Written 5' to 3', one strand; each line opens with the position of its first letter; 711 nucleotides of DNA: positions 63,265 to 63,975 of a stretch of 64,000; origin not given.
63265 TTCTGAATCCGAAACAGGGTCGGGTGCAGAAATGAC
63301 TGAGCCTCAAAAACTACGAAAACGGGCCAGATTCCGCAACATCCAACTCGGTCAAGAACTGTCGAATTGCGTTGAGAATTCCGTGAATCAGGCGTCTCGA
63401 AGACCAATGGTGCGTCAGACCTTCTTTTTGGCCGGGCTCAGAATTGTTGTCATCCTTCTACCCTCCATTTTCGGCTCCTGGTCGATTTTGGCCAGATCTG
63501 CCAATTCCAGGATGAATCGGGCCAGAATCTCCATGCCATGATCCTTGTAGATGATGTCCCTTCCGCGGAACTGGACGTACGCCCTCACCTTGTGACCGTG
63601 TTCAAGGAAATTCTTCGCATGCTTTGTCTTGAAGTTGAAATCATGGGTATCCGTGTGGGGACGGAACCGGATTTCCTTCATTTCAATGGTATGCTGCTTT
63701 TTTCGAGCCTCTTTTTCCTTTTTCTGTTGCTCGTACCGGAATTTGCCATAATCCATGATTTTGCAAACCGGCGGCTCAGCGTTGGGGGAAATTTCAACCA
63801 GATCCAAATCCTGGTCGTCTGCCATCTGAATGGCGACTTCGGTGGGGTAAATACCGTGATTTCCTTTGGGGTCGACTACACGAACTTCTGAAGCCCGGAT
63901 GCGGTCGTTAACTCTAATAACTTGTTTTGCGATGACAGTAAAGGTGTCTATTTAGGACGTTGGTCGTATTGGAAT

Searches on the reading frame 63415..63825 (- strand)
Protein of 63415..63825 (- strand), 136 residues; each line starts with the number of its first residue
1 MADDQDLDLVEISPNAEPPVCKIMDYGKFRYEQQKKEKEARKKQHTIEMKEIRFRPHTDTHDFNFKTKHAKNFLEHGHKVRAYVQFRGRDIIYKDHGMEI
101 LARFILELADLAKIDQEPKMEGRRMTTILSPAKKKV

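Call 27: search_protein_families(library=pfam, proteins=[window:63415-63825:-], max_evalue=0.001)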
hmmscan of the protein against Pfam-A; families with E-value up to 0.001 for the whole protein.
window:63415-63825:- (136 aa): 2 families
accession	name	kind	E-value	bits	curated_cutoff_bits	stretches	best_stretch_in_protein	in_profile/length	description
PF00707.27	IF3_C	-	2.5e-34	117.5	34.8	1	47-131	1-85/86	Translation initiation factor IF-3, C-terminal domain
PF05198.21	IF3_N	-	1.9e-21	76.4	26.9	1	1-40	31-70/70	Translation initiation factor IF-3, N-terminal domain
